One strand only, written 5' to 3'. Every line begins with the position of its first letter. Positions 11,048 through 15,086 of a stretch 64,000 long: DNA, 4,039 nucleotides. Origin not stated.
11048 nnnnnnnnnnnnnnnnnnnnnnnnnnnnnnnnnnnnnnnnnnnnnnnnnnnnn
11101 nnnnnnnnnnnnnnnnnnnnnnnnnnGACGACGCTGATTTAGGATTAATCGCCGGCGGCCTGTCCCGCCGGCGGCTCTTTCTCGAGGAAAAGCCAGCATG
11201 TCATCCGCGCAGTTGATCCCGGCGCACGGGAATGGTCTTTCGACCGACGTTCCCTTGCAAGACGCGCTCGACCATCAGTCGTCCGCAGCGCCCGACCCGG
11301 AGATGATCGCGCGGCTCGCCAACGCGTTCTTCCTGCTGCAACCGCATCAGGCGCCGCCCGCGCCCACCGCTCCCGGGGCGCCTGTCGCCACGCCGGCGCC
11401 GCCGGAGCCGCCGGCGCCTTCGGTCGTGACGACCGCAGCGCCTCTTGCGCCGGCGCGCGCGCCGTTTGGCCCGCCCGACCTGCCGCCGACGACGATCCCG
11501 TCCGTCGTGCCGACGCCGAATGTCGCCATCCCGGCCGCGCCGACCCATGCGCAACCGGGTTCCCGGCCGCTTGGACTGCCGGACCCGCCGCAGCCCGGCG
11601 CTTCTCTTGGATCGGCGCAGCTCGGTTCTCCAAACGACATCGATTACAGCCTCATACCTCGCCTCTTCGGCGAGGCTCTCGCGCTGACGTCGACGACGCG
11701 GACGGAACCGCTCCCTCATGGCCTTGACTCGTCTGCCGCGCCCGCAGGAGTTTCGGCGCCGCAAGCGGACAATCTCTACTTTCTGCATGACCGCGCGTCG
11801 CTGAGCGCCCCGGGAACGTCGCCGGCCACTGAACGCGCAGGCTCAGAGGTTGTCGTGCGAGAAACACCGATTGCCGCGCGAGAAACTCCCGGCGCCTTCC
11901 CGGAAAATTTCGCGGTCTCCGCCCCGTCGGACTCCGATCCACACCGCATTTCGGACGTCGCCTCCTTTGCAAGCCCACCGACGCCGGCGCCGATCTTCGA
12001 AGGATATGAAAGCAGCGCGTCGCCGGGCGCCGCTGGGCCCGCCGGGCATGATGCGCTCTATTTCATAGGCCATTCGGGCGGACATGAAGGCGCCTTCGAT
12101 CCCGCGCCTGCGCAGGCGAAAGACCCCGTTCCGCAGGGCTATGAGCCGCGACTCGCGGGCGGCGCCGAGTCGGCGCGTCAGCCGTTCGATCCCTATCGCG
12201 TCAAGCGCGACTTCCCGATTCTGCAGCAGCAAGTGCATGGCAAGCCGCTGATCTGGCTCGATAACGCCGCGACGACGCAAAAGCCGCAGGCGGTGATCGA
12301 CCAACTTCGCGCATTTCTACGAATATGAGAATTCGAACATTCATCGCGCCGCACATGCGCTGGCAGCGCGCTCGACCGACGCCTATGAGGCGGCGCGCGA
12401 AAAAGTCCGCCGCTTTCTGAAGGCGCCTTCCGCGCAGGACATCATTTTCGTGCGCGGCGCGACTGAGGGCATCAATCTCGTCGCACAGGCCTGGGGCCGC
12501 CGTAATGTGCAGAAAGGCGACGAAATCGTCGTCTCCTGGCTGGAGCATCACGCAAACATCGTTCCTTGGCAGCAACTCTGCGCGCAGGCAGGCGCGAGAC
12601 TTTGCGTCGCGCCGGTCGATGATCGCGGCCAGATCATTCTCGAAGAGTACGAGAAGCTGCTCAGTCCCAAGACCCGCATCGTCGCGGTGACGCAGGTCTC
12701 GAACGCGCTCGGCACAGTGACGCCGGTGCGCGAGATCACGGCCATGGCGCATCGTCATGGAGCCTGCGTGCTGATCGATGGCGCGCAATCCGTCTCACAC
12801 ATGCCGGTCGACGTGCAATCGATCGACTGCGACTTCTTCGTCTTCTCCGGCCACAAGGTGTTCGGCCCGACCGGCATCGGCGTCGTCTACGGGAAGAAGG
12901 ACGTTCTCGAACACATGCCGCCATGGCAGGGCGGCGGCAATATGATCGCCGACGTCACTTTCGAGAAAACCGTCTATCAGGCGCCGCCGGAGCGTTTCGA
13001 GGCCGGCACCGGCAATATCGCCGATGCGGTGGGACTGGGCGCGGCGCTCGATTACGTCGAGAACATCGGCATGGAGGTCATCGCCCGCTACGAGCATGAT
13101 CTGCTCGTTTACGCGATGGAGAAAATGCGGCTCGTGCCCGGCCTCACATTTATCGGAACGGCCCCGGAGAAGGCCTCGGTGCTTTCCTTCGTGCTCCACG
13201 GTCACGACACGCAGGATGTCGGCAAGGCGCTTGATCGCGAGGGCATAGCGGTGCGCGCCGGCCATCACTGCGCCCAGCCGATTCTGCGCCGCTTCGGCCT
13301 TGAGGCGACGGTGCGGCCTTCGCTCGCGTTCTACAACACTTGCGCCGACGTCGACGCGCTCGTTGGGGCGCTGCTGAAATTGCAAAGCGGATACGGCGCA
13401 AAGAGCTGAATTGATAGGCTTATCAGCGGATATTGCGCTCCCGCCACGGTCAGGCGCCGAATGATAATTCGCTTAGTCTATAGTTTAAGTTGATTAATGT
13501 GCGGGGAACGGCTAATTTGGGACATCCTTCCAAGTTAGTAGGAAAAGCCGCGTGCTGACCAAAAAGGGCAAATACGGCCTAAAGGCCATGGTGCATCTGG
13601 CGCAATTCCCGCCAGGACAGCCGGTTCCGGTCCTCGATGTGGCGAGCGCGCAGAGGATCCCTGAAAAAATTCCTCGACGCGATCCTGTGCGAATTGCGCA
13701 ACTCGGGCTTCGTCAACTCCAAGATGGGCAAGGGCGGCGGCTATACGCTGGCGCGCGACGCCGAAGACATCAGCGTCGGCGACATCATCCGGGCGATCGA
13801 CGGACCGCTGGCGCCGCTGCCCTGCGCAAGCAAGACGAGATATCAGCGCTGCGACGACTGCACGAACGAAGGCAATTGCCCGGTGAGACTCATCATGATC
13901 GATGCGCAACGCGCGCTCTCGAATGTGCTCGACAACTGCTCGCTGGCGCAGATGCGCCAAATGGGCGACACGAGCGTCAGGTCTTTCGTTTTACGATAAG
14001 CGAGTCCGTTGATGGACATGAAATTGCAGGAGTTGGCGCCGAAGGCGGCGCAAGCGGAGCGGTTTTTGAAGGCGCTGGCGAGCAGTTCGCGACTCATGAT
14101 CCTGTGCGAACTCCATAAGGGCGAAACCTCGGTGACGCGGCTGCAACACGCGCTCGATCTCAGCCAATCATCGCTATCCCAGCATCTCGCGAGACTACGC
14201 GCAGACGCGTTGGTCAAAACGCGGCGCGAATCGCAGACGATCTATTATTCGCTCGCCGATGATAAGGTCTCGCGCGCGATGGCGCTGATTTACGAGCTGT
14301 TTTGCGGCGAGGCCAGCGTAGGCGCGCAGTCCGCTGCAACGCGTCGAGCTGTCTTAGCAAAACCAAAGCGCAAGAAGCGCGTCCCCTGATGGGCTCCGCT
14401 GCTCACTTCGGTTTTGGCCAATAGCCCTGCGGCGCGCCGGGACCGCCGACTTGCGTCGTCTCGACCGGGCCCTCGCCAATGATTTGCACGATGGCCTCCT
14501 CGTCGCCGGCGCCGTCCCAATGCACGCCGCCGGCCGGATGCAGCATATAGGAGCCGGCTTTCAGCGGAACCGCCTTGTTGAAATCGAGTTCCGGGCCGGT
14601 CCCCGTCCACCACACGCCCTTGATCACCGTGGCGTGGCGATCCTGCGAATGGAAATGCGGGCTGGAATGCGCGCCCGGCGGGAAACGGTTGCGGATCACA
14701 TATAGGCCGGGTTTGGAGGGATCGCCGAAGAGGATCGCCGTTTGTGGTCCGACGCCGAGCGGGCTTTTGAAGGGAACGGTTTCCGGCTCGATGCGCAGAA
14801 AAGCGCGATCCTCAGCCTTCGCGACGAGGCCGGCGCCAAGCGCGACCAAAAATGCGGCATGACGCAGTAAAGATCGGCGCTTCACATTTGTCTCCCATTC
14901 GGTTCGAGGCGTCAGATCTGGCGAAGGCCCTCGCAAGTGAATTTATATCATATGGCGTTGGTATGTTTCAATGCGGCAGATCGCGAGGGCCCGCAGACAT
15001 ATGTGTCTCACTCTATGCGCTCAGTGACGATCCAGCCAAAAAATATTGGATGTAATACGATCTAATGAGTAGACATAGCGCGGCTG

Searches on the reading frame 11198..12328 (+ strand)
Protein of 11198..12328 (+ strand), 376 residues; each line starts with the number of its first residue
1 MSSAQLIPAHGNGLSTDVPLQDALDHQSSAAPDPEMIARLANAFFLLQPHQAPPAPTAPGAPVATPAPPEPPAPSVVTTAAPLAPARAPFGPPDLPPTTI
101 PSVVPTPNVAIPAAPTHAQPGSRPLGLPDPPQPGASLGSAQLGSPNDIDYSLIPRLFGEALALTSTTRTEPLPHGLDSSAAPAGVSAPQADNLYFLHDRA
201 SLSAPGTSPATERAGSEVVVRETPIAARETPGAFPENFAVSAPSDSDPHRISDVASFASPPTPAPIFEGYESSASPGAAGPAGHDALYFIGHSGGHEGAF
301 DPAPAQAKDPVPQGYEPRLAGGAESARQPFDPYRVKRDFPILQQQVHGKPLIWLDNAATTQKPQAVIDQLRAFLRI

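Call 4: search_protein_families(library=pfam, proteins=[window:11198-12328:+], max_evalue=0.01)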
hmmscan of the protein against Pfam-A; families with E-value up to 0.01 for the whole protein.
window:11198-12328:+ (376 aa): 1 family
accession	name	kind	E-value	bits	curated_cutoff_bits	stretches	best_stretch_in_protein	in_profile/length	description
PF00266.25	Aminotran_5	-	0.0036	16.7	21.5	1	352-374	1-23/371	Aminotransferase class-V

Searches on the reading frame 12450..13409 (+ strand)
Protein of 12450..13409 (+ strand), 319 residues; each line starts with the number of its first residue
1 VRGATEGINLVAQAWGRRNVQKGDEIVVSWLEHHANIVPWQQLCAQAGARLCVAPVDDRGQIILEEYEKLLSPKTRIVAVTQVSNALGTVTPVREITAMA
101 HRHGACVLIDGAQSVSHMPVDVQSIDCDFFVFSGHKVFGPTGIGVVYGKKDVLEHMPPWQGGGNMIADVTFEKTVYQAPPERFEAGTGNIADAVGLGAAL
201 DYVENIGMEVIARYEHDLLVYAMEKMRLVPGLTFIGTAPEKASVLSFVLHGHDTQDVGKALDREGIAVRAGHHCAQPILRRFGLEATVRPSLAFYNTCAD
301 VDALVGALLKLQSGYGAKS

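Call 4: search_protein_families(library=pfam, proteins=[window:12450-13409:+], max_evalue=0.01)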
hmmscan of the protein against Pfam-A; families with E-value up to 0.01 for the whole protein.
window:12450-13409:+ (319 aa): 5 families
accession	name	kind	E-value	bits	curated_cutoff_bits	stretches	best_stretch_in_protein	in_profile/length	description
PF00266.25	Aminotran_5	-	5.2e-121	404.5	21.5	1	2-304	68-371/371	Aminotransferase class-V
PF00155.27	Aminotran_1_2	-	3.7e-08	33.4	19.7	1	3-163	74-248/361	Aminotransferase class I and II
PF01212.27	Beta_elim_lyase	-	1.2e-06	28.5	27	1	21-167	69-215/288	Beta-eliminating lyase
PF01041.23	DegT_DnrJ_EryC1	-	5.1e-05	23.1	19.8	1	4-116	48-151/360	DegT/DnrJ/EryC1/StrS aminotransferase family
PF01053.26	Cys_Met_Meta_PP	-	0.0001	21.5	27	1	21-114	89-177/381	Cys/Met metabolism PLP-dependent enzyme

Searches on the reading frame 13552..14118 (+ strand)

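Call 4: search_protein_families(library=pfam, proteins=[window:13552-14118:+], max_evalue=0.01)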
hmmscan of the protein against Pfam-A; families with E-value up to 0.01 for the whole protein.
window:13552-14118:+ (188 aa): 1 family
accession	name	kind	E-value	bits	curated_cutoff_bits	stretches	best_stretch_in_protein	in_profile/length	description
PF02082.26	Rrf2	-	4e-05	24.2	30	1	2-47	1-46/132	Iron-dependent Transcriptional regulator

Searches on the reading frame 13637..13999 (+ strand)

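Call 24: search_protein_families(library=pfam, proteins=[window:13637-13999:+], max_evalue=1)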
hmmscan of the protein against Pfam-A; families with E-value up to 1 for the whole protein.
window:13637-13999:+ (120 aa): 1 family
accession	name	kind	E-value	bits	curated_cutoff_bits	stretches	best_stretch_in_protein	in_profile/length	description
PF02082.26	Rrf2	-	6.6e-27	94.7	30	1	10-106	37-129/132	Iron-dependent Transcriptional regulator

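Call 55: search_protein_families(library=ncbifam, proteins=[window:13637-13999:+], max_evalue=0.00001)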
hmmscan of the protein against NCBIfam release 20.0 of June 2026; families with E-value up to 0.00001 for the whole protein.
window:13637-13999:+ (120 aa): 7 families
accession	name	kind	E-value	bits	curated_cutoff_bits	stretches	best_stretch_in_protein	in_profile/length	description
TIGR00738.1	rrf2_super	superfamily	8.4e-22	77.5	73.3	1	10-106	39-130/132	Rrf2 family transcriptional regulator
TIGR02944.1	suf_reg_Xantho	equivalog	6.4e-14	52.5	110.65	1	15-106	44-130/130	SUF system Fe-S cluster assembly regulator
TIGR02010.1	IscR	equivalog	7.1e-14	51.8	207.55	1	11-107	40-130/135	Fe-S cluster assembly transcriptional regulator IscR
NF047409.1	Cys_reg_CymR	equivalog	1.4e-13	51.2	195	1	10-112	39-129/139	cysteine metabolism transcriptional regulator CymR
NF008110.0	PRK10857.1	equivalog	3.1e-12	46.6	275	1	5-106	34-129/164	Fe-S cluster assembly transcriptional regulator IscR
NF008240.0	PRK11014.1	equivalog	7.9e-10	38.9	182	1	15-107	44-128/141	nitric oxide-sensing transcriptional repressor NsrR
NF008886.0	PRK11920.1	equivalog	1.5e-08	34.5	193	1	12-107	40-131/153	iron-responsive transcriptional regulator RirA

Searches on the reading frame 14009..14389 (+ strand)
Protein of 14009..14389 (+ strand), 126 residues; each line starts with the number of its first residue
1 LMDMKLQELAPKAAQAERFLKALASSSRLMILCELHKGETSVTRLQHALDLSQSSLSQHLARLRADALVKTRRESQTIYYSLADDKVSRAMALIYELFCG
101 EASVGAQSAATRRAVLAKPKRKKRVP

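Call 24: search_protein_families(library=pfam, proteins=[window:14009-14389:+], max_evalue=1)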
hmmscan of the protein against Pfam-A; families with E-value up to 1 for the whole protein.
window:14009-14389:+ (126 aa): 21 families
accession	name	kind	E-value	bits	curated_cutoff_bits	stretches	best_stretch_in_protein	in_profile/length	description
PF01022.26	HTH_5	-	9.3e-09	35.5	22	1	26-70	2-46/47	Bacterial regulatory protein, arsR family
PF12840.13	HTH_20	-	3.5e-06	27.3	27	1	23-71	1-50/51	Helix-turn-helix domain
PF24037.1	DUF7346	-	0.00017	22.2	28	1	15-85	59-130/139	Family of unknown function (DUF7346)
PF01638.23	HxlR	-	0.00036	20.8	20.8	1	29-82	8-65/91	HxlR-like helix-turn-helix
PF12802.13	MarR_2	-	0.0012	19.4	27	1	31-74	10-55/61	MarR family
PF25213.1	HVO_A0261_N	-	0.0061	16.9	35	1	23-73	8-58/86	HVO_A0261 N-terminal domain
PF13412.12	HTH_24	-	0.0082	16.1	21.9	1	28-66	5-44/48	Winged helix-turn-helix DNA-binding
PF13693.12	HTH_35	-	0.012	16.1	25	1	31-62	7-38/75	Winged helix-turn-helix DNA-binding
PF00126.33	HTH_1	-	0.012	16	26.6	1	41-66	15-40/60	Bacterial regulatory helix-turn-helix protein, lysR family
PF01325.25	Fe_dep_repress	-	0.024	15.3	26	1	36-72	19-55/60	Iron dependent repressor, N-terminal DNA binding domain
PF24034.1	DUF7343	-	0.025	14.9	27.6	1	26-71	5-50/62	Domain of unknown function (DUF7343)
PF02082.26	Rrf2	-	0.035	14.7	30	1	29-75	12-59/132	Iron-dependent Transcriptional regulator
PF01316.27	Arg_repressor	-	0.04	14.1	27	1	47-86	32-68/70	Arginine repressor, DNA binding domain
PF14947.12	HTH_45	-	0.048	14.1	25.5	1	31-75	11-55/77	Winged helix-turn-helix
PF02002.24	TFIIE_alpha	-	0.067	13.5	22.9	1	30-75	18-63/105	TFIIE alpha subunit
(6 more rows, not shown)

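Call 55: search_protein_families(library=ncbifam, proteins=[window:14009-14389:+], max_evalue=0.00001)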
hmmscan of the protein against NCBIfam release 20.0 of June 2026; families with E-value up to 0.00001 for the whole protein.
window:14009-14389:+ (126 aa): 10 families
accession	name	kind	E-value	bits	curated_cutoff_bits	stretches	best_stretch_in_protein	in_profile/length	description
NF040642.1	sulf_sens_BigR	equivalog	2.9e-25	88.2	155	1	8-100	2-94/95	sulfite-sensing transcriptional repressor BigR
NF033788.1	HTH_metalloreg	subfamily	6e-24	83.7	55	1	17-90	2-76/77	metalloregulator ArsR/SmtB family transcription factor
NF033789.1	repress_SdpR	subfamily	1.6e-13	50.3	100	1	20-95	2-77/79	autorepressor SdpR family transcription factor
NF045707.1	Dbac_1936_reg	equivalog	1.8e-13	50.3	115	1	19-91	10-82/99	ArsR/SmtB-type metalloregulator TsoR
NF047906.1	CdPbTransRegCmtR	equivalog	3.4e-12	46.2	150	1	14-96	9-91/104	Cd(II)/Pb(II)-sensing metalloregulatory transcriptional regulator CmtR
NF052532.1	TransRegPagRBaca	equivalog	1e-11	44.8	170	1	18-94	19-95/99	transcriptional repressor PagR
NF007528.0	PRK10141.1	subfamily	1.1e-09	38.2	97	1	18-98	8-89/117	metalloregulator ArsR/SmtB family transcription factor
NF041413.1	ArsR_Rv2640c_fam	equivalog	3.7e-08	33.8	155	1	19-89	35-108/118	Rv2640c family ArsR-like transcriptional regulator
TIGR01884.1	cas_HTH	subfamily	7.3e-07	28.8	60.2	1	20-73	136-190/202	CRISPR-associated CARF protein Csa3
NF053755.1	MsvR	equivalog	4.8e-06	26.4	220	1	19-75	6-62/236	transcriptional factor MsvR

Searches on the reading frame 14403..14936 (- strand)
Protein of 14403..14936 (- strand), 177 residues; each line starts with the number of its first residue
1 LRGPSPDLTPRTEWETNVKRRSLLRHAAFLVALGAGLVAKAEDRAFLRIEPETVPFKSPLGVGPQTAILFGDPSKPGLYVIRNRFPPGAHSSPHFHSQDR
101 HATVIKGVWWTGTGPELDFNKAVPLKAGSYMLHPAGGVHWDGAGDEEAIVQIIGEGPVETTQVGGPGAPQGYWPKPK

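Call 24: search_protein_families(library=pfam, proteins=[window:14403-14936:-], max_evalue=1)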
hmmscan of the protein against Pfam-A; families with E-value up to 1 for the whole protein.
window:14403-14936:- (177 aa): 4 families
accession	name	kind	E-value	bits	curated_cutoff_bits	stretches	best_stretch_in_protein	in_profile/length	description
PF12973.13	Cupin_7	-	1.5e-05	25.2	27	1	63-158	19-104/105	ChrR Cupin-like domain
PF14499.12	DUF4437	-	0.0001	22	24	1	65-157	23-112/250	Domain of unknown function (DUF4437)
PF00190.28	Cupin_1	-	0.00018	21.6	22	1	80-153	35-111/151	Cupin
PF07883.17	Cupin_2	-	0.002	18.3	27.2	1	84-140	4-55/70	Cupin domain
